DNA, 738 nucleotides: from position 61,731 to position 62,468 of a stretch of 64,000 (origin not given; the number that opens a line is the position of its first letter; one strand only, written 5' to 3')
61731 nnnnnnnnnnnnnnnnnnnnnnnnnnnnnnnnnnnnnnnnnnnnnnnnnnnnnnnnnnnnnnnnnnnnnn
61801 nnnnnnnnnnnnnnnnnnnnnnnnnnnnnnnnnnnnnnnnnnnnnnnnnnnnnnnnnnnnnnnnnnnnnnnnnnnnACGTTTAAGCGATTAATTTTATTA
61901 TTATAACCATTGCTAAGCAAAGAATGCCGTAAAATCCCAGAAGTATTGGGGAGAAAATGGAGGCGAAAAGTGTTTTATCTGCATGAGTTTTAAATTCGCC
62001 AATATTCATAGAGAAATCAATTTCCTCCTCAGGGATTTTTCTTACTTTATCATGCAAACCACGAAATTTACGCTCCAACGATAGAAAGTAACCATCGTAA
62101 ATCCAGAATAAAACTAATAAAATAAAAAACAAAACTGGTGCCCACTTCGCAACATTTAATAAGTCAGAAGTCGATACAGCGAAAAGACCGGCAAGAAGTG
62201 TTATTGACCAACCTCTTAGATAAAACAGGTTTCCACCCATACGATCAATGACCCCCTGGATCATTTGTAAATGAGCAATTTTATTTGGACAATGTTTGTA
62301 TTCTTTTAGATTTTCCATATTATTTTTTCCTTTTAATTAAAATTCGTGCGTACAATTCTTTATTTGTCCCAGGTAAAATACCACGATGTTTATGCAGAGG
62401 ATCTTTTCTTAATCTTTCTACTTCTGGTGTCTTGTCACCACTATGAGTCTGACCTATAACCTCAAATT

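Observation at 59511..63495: tRNA-Ser-adjacent five-gene defence operon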

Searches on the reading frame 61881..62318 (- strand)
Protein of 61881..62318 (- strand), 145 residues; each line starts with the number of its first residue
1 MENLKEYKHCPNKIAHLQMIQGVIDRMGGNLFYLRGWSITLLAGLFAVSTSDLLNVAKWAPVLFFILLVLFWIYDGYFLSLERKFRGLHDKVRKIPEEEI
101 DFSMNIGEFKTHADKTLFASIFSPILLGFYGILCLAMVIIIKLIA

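Call 4: search_protein_families(library=pfam, proteins=[window:61881-62318:-], max_evalue=0.1)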
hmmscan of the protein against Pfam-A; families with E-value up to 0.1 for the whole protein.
window:61881-62318:- (145 aa): 1 family
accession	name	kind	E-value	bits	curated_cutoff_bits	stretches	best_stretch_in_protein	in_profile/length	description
PF19579.4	FtsL_2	-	0.096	13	24.6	0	45-103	7-63/100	Bacteriodetes cell division protein (FtsL-like)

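Call 5: search_protein_families(library=padloc, proteins=[window:61881-62318:-], max_evalue=0.1)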
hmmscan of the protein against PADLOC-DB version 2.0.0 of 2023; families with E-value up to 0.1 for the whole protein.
window:61881-62318:- (145 aa): 4 families
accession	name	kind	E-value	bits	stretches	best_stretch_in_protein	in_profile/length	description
PDLC04686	PDC-M50A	-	1.3e-38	130.2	1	12-142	4-130/134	-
PDLC04685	PDC-M50A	-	6.7e-37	124.6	1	12-143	4-128/130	-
PDLC04687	PDC-M50A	-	2.3e-19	67.8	1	12-144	11-140/144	-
PDLC04684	PDC-M50A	-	1.1e-15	56.5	1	11-141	12-137/159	-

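Call 7: search_protein_families(library=ncbifam, proteins=[window:61881-62318:-], max_evalue=0.1)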
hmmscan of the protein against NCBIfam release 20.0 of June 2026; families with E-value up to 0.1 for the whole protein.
window:61881-62318:- (145 aa): 0 families

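Call 8: search_protein_families(library=phrogs, proteins=[window:61881-62318:-], max_evalue=0.1)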
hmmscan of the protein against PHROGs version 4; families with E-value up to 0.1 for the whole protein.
window:61881-62318:- (145 aa): 1 family
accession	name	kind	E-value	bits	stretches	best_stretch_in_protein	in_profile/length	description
phrog_19896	-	unknown function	9.5e-31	108.1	1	12-144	5-134/135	-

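Call 20: find_homologous_proteins(query=window:61881-62318:-)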
Query window:61881-62318:- (145 aa): 263 proteins with E <= 0.001 among 310 candidates; the best 120 are listed.
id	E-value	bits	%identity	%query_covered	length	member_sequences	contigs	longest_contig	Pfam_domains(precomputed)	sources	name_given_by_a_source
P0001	3.2e-91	321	100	100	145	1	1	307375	-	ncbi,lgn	-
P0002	2.0e-81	289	91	99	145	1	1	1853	-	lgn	-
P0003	1.5e-78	280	85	100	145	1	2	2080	-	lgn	-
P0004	1.1e-77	277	83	99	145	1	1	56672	-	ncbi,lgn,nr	ncbi:MAG: hypothetical protein M1127_00495 [Patescibacteria group bacterium]|nr:hypothetical protein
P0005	1.2e-77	277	85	99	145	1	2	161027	-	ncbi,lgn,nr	ncbi:MAG: hypothetical protein L6Q29_01435 [Candidatus Pacebacteria bacterium]|nr:hypothetical prote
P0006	1.5e-77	276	86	99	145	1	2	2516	-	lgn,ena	-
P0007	2.2e-77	276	85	99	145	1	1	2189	-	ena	-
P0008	1.2e-74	267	80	100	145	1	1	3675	-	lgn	-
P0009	2.3e-73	263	81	99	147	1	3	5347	-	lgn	-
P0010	5.3e-73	262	82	98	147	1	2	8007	-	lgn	-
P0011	2.0e-72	260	79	99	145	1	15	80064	-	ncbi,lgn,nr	ncbi:hypothetical protein EDM68_01585 [Candidatus Uhrbacteria bacterium]|nr:MAG: hypothetical protei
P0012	7.0e-72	258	81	98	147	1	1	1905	-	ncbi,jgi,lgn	-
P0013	8.4e-72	258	78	99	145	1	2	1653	-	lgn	-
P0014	8.8e-72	258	81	99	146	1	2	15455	-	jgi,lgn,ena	-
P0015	1.3e-71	257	81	92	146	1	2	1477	-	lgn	-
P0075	3.0e-60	220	77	85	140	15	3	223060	-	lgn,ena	-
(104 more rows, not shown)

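Call 21: find_encoding_contigs(protein=P0001, flank=10000, max_places=3)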
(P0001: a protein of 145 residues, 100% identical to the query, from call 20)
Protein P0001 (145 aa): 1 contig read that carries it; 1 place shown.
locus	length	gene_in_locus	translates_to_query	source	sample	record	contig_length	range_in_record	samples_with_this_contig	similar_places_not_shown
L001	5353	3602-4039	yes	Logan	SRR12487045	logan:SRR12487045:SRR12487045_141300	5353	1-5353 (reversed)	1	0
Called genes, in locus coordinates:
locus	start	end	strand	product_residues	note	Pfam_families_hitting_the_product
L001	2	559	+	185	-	?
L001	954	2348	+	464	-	PF01225:Mur_ligase, PF08245:Mur_ligase_M, PF02875:Mur_ligase_C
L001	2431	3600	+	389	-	PF13651:EcoRI_methylase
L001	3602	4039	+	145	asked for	-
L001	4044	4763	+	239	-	PF08937:ThsB_TIR (faint)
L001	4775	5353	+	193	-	?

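Call 23: find_related_loci(query=A1, collection=genome_contigs, flank=8000)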
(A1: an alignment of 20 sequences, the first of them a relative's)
Query A1 (145 aa) in genome_contigs; peptide patterns used: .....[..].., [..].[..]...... (x = any residue, [..] = any of these).
77 stretches matched a pattern; 36 encode a relative of the query (tblastn E <= 1e-3); 36 distinct loci.
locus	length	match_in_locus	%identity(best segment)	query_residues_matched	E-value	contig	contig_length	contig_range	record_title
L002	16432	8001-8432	83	1-144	1e-76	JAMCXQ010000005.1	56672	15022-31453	MAG: Patescibacteria group bacterium isolate FK_Sedi_B_Bin.404 NODE_1357_length_56672_cov_4.36493, whole genome shotgun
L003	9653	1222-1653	79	1-144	9e-72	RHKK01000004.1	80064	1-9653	MAG: Candidatus Uhrbacteria bacterium isolate UHB N2_1.scaffold_103, whole genome shotgun sequence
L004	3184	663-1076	84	8-145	4e-69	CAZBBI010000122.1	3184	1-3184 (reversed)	MAG TPA_asm: uncultured Candidatus Peribacteria bacterium isolate binchicken_co47_194 genome assembly, contig: NODE_2635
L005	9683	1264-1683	71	2-141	1e-68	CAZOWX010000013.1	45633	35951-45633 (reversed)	MAG TPA_asm: uncultured Pseudomonadales bacterium isolate SRP286056_co2_574 genome assembly, contig: NODE_910_length_456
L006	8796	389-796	74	9-144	4e-66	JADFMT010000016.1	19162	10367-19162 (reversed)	MAG: Patescibacteria group bacterium isolate B5T1B11 B5T1B11_NODE418, whole genome shotgun sequence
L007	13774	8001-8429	71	1-143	1e-62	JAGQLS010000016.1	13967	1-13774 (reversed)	MAG: Candidatus Woesebacteria bacterium isolate HKST-UBA22 NODE_16_length_13967_cov_5.047372, whole genome shotgun seque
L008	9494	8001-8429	71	1-141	3e-61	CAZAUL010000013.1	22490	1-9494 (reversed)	MAG TPA_asm: uncultured Gammaproteobacteria bacterium isolate SRP329715_co1_185 genome assembly, contig: NODE_3302_lengt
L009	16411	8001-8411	65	2-138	4e-56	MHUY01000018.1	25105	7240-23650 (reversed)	MAG: Candidatus Yonathbacteria bacterium RIFOXYC2_FULL_47_9 rifoxyc2_full_scaffold_2052, whole genome shotgun sequence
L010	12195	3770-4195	68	2-143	3e-55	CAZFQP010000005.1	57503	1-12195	MAG TPA_asm: uncultured Candidatus Saccharibacteria bacterium isolate SRP278252_co1_731 genome assembly, contig: NODE_69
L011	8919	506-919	52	1-141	4e-41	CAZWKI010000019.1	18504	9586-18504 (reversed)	MAG TPA_asm: uncultured Gammaproteobacteria bacterium isolate SRP192927_co7_706 genome assembly, contig: NODE_5430_lengt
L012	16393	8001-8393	53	12-144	3e-40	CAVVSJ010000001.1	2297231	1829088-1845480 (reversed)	MAG: uncultured Acidobacteriota bacterium isolate MFD02840.bin.1.264 genome assembly, contig: contig_11230, whole genome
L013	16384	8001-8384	53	12-141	2e-39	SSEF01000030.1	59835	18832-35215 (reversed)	MAG: Candidatus Moraniibacteriota bacterium isolate Bin_68_2 c_000000074864, whole genome shotgun sequence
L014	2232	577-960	53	13-141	7e-39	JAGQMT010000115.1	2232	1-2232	MAG: Candidatus Saccharibacteria bacterium isolate HKST-UBA49 NODE_115_length_2232_cov_1.659861, whole genome shotgun se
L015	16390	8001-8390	52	10-141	5e-38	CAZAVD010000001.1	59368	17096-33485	MAG TPA_asm: uncultured Gammaproteobacteria bacterium isolate SRP200020_co1_195 genome assembly, contig: NODE_639_length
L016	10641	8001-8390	51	12-141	1e-37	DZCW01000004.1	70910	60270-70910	MAG TPA_asm: Candidatus Saccharimonas sp. isolate SulCav_PC08_64_41_18 SulCav_PC08-64_90_length_70910_cov_12.078668, who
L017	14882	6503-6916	51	1-141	7e-41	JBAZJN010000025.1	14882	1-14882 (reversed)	MAG: Patescibacteria group bacterium isolate SO_2017_LW4_120 scaffold_7794_c1_LW137-91_2017, whole genome shotgun sequen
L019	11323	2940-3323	52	4-133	1e-36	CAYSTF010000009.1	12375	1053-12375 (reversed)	MAG TPA_asm: uncultured Gammaproteobacteria bacterium isolate SRP263991_co3_231 genome assembly, contig: NODE_6512_lengt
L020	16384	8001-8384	52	4-133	1e-36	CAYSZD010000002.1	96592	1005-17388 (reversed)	MAG TPA_asm: uncultured Gammaproteobacteria bacterium isolate SRP263991_co7_112 genome assembly, contig: NODE_129_length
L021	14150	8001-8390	53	7-140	8e-37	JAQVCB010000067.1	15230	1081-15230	MAG: Candidatus Gastranaerophilales bacterium isolate STD2_79 NODE_14618_length_15230_cov_4.469112_Sandtown_D2, whole ge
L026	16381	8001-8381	49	13-141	1e-33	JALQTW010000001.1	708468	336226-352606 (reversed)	MAG: Patescibacteria group bacterium isolate DAH.36 NODE_1_length_708468_cov_7.593153, whole genome shotgun sequence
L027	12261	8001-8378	55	12-139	2e-33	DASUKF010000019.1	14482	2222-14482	MAG TPA_asm: Candidatus Saccharimonadales bacterium isolate SMAG_U1507 k141_1613000, whole genome shotgun sequence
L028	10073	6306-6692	47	12-141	5e-31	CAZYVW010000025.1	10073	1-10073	MAG TPA_asm: uncultured Candidatus Saccharibacteria bacterium isolate SRP200132_co1_592 genome assembly, contig: NODE_11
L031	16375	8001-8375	43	13-141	6e-27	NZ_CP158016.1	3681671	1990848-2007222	Pseudaeromonas sp. ZJS20 chromosome, complete genome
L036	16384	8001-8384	32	16-140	7e-14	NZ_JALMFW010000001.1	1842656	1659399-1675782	Campylobacter concisus strain CCONP7O1_1 1, whole genome shotgun sequence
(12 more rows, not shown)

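Call 28: search_protein_families(library=pfam, proteins=[L019:697-2439:+, L019:2444-2935:+, L019:4063-5205:+, L019:5207-8116:+, L020:4337-5659:-, L006:2696-4168:+, L017:7625-8200:+, L009:5693-7987:+, L009:9177-11861:+, L011:5994-6713:+], max_evalue=0.01)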
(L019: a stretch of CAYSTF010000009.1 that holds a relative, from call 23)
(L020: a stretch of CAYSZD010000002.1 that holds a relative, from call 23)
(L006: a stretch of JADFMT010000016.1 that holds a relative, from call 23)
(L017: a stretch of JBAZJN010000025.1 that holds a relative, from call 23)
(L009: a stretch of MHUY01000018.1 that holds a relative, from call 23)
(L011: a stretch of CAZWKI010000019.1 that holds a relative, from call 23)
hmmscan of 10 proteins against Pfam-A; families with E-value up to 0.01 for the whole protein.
L019:697-2439:+ (580 aa): 8 families
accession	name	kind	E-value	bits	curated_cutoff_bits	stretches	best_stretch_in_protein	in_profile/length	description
PF02384.22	N6_Mtase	-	7.6e-107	357.6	20.4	1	232-546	2-310/311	N-6 DNA Methylase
PF12161.14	HsdM_N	-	1.7e-26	93.9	24.5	1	95-221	1-135/135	HsdM N-terminal domain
PF07669.17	Eco57I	-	1.4e-09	38.7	25.3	1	324-449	39-165/171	Eco57I restriction-modification methylase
PF13411.12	MerR_1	-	5.4e-08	33.3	21.6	1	37-81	2-45/69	MerR HTH family regulatory protein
PF00376.29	MerR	-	4.7e-06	26.8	28.2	1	37-64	1-28/38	MerR family regulatory protein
PF12728.13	HTH_17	-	4.6e-05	24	27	1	35-84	1-48/51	Helix-turn-helix domain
PF01170.24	UPF0020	-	0.0053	16.9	22.3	0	275-371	27-133/197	RMKL-like, methyltransferase domain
PF20473.4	MmeI_Mtase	-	0.0092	15.6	27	0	276-304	19-47/259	MmeI, DNA-methyltransferase domain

L019:2444-2935:+ (163 aa): 2 families
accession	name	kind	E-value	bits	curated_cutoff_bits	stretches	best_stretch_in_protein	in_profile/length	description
PF08937.16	ThsB_TIR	-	8.2e-26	90.8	21.2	1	9-103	1-99/100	Thoeris protein ThsB, TIR-like domain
PF13676.11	TIR_2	-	0.00012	23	28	1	39-118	30-107/122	TIR domain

L019:4063-5205:+ (380 aa): 1 family
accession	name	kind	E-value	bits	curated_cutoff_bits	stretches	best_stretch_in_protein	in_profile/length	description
PF01420.25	Methylase_S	-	9.1e-42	143.6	22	2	191-361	6-166/168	Type I restriction modification DNA specificity domain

L019:5207-8116:+ (969 aa): 8 families
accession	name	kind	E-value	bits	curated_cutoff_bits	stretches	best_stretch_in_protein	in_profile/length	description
PF18766.7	SWI2_SNF2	-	7.2e-69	232.2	26.7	1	255-478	1-221/221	SWI2/SNF2 ATPase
PF04313.20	HSDR_N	-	6e-34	118.1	25.1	1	3-197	2-196/198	Type I restriction enzyme R protein N terminus (HSDR_N)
PF04851.21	ResIII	-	5.9e-27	95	22.5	1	252-409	4-163/164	Type III restriction enzyme, res subunit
PF22679.2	T1R_D3-like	-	5.1e-21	76.2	27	1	559-639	80-156/158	Type I restriction enzyme subunit R domain 3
PF11867.13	T1RH-like_C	-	1.8e-07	31.3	26.8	1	693-921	47-285/329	Type I restriction enzyme HindI endonuclease subunit-like, C-terminal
PF00270.35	DEAD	-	2.2e-06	28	26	1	280-385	22-131/167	DEAD/DEAH box helicase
PF00271.37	Helicase_C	-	2.6e-05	24.9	23.5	1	567-627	50-109/110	Helicase conserved C-terminal domain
PF00176.29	SNF2-rel_dom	-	0.0038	16.8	24.9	1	271-410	16-165/290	SNF2-related domain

L020:4337-5659:- (440 aa): 3 families
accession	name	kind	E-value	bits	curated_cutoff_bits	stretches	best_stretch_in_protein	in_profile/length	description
PF00239.26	Resolvase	-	1.1e-20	74.6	23.3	1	24-169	3-144/145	Resolvase, N terminal domain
PF07508.19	Recombinase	-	4.8e-13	49.7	21.1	1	196-285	3-101/102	Recombinase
PF13408.12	Zn_ribbon_recom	-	1.4e-09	38.6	25.3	1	297-352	2-51/58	Recombinase zinc beta ribbon domain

L006:2696-4168:+ (490 aa): 1 family
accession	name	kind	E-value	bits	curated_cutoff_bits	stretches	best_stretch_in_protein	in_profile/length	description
PF11074.14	DUF2779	-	1.9e-36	125.5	23.3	1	297-420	1-126/126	Domain of unknown function(DUF2779)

L017:7625-8200:+ (191 aa): 0 families

L009:5693-7987:+ (764 aa): 2 families
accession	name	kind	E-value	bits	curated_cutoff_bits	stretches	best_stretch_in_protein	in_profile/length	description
PF01555.25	N6_N4_Mtase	-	5.8e-46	157.6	26.7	1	128-433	2-214/221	DNA methylase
PF15418.12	DUF4625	-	0.0022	18.7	27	1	708-764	73-130/131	Domain of unknown function (DUF4625)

L009:9177-11861:+ (894 aa): 4 families
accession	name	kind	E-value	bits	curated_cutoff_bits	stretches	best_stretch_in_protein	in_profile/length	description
PF04851.21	ResIII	-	3e-17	63.4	22.5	1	93-333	8-163/164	Type III restriction enzyme, res subunit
PF08722.17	Tn7_TnsA-like_N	-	0.00036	21.5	26.5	1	788-857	3-75/85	TnsA-like endonuclease N terminal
PF19778.5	RE_endonuc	-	0.0014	18.9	23.4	1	762-853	1-87/108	Endonuclease domain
PF00270.35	DEAD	-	0.0034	17.6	26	0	136-191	17-66/167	DEAD/DEAH box helicase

L011:5994-6713:+ (239 aa): 3 families
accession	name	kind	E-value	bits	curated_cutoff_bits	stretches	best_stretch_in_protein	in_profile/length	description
PF01863.23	YgjP-like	-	2.5e-51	175.1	26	1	28-235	1-205/207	YgjP-like, metallopeptidase domain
PF10263.15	SprT-like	-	7.8e-05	22.9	25.6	1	143-207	3-72/108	SprT-like family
PF08325.16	WLM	-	0.00059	20.4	26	1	194-222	81-109/190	WLM domain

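Call 37: search_protein_families(library=pfam, alignment_id=A2, max_evalue=10)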
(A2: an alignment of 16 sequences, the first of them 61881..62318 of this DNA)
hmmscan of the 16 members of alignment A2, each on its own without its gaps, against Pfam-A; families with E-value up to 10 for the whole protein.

A. member 1, window:61881-62318:- (145 aa): 1 family
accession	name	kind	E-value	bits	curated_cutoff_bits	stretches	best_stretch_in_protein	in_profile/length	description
PF19579.4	FtsL_2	-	0.096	13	24.6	1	45-103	7-63/100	Bacteriodetes cell division protein (FtsL-like)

B. families by the number of members that match (of 16 scanned): 23 families
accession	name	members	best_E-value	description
PF11683.13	DUF3278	4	0.023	Protein of unknown function (DUF3278)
PF10028.14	DUF2270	2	0.0072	Predicted integral membrane protein (DUF2270)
PF09913.15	DUF2142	1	0.0027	Predicted membrane protein (DUF2142)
PF24838.2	8xMP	1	0.0056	Octameric membrane protein family (8xMP)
PF01312.24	Bac_export_2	1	0.01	FlhB HrpN YscU SpaS Family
PF09996.14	DUF2237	1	0.014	Uncharacterized protein conserved in bacteria (DUF2237)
PF13038.11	DUF3899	1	0.04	Domain of unknown function (DUF3899)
PF07850.20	Renin_r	1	0.05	Renin receptor-like transmembrane spanning segment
PF11026.13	DUF2721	1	0.062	Protein of unknown function (DUF2721)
PF05814.16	Ac76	1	0.071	Orf76 (Ac76)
PF19579.4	FtsL_2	1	0.096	Bacteriodetes cell division protein (FtsL-like)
PF05183.17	RdRP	1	0.18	RNA dependent RNA polymerase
PF25830.1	Ig_NFAM1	1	0.18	NFAM1 immunoglobin domain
PF04932.20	Wzy_C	1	0.21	O-Antigen ligase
PF19744.4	DUF6232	1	0.27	Family of unknown function (DUF6232)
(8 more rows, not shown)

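Call 41: predict_structure(alignment_id=A1)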
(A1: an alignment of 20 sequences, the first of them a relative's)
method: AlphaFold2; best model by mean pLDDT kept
length: 145 residues; sequences in the alignment: 20
mean_pLDDT: 78.4   pTM: 0.71
mean pLDDT of the five models: 78.4, 78.3, 77.2, 75.1, 75.0
residues with pLDDT >= 90: 7; 70-90: 107; 50-70: 22; < 50: 9
segments of 3 or more residues with pLDDT < 50: 1-9
pLDDT, mean of each block of 10 residues (from residue 1): 43 82 88 85 75 63 85 90 88 79 69 78 88 87 76
secondary structure, 60 per line:
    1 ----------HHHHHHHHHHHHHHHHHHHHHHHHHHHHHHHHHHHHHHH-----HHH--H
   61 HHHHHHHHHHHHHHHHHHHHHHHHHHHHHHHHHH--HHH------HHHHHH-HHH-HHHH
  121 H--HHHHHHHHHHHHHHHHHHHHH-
elements in order: H11-49 H60-94 H106-111 H117-121 H124-144

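Call 48: find_related_loci(query=L001:954-2348:+, collection=metagenome_contigs, flank=8000)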
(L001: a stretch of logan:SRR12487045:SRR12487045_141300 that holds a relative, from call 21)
Query L001:954-2348:+ (464 aa) in metagenome_contigs; peptide patterns used: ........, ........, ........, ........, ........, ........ (x = any residue, [..] = any of these).
600 stretches matched a pattern (row limit reached: there are more); 1 encode a relative of the query (tblastn E <= 1e-3); 1 distinct loci.
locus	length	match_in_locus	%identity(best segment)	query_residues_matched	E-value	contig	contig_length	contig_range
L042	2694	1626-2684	39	8-374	5e-86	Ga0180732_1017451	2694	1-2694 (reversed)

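Call 53: find_encoding_contigs(protein=P0005, flank=8000, max_places=2)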
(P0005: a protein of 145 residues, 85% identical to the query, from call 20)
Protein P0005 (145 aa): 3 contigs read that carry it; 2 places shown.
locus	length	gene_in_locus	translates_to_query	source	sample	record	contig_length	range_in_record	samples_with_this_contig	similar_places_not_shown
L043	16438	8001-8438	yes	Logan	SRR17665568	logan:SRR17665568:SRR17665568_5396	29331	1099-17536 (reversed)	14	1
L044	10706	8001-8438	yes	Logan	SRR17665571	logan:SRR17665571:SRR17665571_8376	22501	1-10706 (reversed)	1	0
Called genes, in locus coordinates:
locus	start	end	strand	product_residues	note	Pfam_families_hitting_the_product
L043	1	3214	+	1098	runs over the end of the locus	PF00932:LTD (weak), PF05048:NosD (weak), PF13229:Beta_helix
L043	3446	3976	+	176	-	PF00466:Ribosomal_L10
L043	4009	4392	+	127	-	PF16320:Ribosomal_L12_N, PF00542:Ribosomal_L12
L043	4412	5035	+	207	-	-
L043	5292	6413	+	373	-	PF13651:EcoRI_methylase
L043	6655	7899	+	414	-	PF10592:AIPR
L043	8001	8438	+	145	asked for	-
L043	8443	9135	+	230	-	-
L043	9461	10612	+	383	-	PF02661:Fic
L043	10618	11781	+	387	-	PF03235:GmrSD_N, PF01844:HNH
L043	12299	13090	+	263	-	PF12844:HTH_19, PF01381:HTH_3, PF13274:SocA_Panacea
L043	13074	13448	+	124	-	-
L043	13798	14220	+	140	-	PF09997:DUF2238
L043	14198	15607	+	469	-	PF00753:Lactamase_B, PF16661:Lactamase_B_6, PF10996:Beta-Casp, PF07521:RMMBL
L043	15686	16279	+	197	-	PF18306:LDcluster4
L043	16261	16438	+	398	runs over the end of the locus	PF01490:Aa_trans (weak), PF03222:Trp_Tyr_perm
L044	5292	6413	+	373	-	PF13651:EcoRI_methylase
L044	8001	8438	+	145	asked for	-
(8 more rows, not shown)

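Call 54: find_encoding_contigs(protein=P0075, flank=8000, max_places=2)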
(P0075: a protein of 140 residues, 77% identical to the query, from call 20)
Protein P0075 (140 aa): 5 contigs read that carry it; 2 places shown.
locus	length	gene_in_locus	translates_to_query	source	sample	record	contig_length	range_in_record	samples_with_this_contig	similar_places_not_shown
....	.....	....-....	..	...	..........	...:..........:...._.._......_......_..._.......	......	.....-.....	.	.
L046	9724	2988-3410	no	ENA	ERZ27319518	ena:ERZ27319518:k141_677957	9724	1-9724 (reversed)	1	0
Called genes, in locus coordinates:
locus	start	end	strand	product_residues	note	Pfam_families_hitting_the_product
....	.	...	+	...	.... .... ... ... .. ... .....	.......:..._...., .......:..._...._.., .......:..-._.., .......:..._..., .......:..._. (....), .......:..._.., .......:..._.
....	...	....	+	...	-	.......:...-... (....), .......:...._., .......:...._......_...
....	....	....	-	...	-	-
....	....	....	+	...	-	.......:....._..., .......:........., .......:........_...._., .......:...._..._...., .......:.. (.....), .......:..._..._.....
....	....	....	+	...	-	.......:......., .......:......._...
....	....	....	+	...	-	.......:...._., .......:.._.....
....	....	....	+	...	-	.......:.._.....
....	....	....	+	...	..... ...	-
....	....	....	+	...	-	-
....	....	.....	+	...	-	-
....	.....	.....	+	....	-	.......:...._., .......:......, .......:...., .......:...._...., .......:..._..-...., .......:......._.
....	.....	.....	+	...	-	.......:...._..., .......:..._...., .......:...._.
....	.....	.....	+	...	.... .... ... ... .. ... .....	-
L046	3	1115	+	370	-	?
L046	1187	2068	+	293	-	PF12161:HsdM_N, PF02384:N6_Mtase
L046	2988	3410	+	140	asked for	-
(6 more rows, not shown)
